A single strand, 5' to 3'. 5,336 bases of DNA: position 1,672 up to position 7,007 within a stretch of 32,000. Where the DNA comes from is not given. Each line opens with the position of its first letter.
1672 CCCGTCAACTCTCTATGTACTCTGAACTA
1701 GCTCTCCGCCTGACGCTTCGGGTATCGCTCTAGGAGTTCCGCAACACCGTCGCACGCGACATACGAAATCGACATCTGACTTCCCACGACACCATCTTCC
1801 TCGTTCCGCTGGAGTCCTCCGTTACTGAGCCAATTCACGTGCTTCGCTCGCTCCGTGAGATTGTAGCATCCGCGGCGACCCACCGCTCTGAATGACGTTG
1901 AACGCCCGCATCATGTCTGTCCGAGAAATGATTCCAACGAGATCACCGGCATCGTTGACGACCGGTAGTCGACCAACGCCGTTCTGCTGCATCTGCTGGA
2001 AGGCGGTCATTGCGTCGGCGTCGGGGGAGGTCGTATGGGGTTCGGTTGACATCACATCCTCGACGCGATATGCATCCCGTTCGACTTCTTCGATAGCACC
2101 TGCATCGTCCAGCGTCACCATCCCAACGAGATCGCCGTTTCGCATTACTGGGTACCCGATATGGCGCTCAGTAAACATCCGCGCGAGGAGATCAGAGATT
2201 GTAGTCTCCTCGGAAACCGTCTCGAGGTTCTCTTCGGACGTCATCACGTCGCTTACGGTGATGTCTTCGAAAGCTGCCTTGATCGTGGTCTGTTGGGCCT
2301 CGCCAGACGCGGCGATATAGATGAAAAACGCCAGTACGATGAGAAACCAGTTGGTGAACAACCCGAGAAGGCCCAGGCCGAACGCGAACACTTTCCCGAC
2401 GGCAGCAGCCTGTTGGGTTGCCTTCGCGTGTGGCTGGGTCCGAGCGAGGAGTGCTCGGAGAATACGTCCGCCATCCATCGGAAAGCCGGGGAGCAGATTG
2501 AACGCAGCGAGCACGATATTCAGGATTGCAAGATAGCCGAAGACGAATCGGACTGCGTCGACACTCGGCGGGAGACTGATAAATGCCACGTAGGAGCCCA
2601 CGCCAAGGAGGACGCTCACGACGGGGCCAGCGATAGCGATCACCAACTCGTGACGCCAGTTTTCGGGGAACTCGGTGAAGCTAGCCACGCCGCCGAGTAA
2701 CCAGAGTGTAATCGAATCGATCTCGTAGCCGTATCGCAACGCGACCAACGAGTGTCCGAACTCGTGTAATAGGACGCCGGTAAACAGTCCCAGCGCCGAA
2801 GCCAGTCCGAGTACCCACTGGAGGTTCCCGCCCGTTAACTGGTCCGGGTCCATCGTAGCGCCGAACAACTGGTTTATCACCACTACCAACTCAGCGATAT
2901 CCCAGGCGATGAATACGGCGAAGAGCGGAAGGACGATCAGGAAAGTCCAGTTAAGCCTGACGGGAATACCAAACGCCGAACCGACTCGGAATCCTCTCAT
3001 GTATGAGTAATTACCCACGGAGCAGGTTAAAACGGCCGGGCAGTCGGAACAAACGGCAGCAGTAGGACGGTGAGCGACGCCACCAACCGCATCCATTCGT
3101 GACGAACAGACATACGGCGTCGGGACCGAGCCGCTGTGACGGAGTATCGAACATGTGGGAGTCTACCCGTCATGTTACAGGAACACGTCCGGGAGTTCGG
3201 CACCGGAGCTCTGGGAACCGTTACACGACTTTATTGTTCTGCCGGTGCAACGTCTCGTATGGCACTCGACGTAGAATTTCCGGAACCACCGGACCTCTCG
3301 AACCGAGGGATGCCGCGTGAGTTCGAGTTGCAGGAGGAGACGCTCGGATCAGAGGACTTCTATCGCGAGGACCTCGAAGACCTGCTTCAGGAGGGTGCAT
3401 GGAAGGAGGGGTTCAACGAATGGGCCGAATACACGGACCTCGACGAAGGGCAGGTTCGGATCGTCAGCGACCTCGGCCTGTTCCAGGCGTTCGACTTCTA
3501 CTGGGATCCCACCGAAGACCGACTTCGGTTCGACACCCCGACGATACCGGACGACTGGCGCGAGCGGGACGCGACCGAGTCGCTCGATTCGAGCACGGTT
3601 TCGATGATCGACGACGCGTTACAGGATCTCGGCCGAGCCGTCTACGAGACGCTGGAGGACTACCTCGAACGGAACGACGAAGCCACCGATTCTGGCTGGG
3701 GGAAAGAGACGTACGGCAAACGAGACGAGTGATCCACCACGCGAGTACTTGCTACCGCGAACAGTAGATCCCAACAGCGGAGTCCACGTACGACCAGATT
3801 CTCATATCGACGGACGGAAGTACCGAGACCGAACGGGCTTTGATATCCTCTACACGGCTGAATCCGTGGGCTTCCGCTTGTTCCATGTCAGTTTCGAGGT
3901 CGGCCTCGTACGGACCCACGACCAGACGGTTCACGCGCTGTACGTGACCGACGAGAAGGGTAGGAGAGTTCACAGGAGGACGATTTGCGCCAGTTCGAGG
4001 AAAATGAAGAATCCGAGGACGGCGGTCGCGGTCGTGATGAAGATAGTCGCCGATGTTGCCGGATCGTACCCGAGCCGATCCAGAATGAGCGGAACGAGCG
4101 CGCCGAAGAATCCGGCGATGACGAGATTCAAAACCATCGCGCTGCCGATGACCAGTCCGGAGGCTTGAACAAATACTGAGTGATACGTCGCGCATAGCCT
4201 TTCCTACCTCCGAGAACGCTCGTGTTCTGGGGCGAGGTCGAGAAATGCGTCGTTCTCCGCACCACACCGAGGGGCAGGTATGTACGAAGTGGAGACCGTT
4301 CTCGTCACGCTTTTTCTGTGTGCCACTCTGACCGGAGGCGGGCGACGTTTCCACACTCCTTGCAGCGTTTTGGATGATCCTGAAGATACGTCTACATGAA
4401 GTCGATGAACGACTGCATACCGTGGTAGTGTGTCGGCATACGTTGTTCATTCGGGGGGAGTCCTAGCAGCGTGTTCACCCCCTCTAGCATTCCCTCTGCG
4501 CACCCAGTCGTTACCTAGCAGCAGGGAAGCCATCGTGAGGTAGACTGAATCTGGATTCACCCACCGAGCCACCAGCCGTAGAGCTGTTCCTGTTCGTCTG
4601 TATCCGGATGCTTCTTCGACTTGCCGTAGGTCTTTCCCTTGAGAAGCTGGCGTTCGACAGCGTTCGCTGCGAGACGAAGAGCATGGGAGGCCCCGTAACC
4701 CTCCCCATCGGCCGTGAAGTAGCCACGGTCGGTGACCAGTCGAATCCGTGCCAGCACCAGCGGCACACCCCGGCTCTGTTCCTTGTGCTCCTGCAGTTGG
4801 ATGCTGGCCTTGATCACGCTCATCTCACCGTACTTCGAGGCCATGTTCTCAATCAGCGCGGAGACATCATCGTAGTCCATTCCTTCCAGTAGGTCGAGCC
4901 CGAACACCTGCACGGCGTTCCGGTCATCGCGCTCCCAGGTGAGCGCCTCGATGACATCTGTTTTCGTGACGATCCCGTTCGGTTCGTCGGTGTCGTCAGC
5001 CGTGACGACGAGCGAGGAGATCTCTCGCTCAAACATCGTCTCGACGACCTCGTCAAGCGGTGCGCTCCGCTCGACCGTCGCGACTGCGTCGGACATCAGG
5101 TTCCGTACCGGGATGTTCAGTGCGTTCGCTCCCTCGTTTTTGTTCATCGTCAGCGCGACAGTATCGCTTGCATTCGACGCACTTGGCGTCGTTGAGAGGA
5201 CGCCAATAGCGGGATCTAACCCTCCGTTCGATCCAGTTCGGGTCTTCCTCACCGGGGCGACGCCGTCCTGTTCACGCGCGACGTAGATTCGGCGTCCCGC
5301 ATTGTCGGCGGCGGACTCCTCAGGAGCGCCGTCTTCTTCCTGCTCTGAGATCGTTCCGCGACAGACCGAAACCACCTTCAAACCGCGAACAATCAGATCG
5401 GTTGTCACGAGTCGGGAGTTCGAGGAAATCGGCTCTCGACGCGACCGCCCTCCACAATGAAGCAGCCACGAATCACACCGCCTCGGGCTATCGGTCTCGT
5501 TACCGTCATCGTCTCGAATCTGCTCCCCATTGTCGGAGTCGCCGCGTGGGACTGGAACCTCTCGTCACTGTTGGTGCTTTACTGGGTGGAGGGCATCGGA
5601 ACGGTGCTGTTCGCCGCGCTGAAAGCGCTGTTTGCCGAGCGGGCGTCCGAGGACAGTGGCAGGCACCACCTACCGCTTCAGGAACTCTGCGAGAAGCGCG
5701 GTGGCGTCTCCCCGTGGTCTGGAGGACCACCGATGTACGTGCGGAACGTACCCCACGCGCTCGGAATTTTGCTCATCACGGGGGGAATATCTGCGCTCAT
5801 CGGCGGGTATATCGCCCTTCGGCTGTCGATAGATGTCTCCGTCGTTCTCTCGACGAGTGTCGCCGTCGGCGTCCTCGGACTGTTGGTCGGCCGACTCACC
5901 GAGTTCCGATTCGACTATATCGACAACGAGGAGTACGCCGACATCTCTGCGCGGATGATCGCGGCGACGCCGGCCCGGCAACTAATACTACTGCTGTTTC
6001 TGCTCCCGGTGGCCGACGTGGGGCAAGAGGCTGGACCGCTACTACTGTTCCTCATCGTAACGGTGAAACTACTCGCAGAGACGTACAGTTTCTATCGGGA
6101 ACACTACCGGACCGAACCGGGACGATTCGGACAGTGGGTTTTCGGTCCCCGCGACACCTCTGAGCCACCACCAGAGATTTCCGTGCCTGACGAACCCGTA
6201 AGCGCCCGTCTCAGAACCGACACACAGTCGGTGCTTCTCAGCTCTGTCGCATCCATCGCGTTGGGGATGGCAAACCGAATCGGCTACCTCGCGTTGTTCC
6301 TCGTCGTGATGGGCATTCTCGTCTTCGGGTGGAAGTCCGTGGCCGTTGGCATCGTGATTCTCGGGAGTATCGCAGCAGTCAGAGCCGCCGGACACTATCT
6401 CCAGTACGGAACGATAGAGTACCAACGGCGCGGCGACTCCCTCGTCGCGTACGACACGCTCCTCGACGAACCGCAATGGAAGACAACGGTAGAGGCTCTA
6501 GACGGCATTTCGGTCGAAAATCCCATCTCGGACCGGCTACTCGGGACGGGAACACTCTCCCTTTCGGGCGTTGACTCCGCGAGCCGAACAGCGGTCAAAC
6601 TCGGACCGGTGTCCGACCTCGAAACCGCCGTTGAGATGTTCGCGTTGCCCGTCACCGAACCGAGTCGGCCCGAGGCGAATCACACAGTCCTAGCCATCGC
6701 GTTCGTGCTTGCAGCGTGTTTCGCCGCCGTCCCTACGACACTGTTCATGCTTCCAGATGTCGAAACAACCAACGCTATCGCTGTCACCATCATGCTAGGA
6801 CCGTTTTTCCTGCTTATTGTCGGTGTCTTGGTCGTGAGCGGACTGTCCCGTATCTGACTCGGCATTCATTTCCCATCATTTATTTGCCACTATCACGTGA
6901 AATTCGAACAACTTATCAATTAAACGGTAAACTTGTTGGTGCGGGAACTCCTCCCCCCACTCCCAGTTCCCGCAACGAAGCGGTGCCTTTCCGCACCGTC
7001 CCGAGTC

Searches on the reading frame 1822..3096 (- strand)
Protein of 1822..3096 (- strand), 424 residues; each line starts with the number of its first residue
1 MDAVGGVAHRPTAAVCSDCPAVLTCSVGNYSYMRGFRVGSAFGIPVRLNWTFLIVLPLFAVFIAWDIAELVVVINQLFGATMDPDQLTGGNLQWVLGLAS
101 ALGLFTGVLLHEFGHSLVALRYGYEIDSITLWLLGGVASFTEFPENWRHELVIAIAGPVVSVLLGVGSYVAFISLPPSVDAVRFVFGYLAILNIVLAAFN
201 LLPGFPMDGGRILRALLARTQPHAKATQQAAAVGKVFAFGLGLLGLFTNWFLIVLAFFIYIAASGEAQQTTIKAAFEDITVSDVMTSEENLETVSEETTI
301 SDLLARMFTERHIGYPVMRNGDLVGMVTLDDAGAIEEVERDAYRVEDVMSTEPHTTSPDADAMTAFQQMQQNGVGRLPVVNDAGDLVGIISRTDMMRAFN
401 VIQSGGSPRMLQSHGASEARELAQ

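Call 100: search_protein_families(library=pfam, proteins=[window:1822-3096:-], max_evalue=0.0001)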
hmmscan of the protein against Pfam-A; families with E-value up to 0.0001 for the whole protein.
window:1822-3096:- (424 aa): 3 families
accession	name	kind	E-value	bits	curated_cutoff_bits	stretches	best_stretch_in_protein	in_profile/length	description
PF00571.33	CBS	-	3.3e-27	95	24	2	345-399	1-55/57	CBS domain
PF02163.28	Peptidase_M50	-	3.7e-21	75.9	27.2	2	182-239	159-219/221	Peptidase family M50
PF13398.12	Peptidase_M50B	-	7.3e-06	26.3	26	1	108-177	25-94/201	Peptidase M50B-like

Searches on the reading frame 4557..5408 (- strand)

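Call 100: search_protein_families(library=pfam, proteins=[window:4557-5408:-], max_evalue=0.0001)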
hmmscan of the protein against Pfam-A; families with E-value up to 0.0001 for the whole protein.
window:4557-5408:- (283 aa): 1 family
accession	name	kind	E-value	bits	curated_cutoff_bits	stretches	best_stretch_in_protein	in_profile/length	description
PF00571.33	CBS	-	1.5e-10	41.7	24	1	101-156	1-55/57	CBS domain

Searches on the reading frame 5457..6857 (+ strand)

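Call 100: search_protein_families(library=pfam, proteins=[window:5457-6857:+], max_evalue=0.0001)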
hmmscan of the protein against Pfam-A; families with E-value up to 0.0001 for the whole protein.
window:5457-6857:+ (466 aa): 1 family
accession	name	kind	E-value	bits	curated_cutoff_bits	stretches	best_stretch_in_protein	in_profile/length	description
PF20108.4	DUF6498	-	2e-16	60.4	23.7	1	10-219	8-201/207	Family of unknown function (DUF6498)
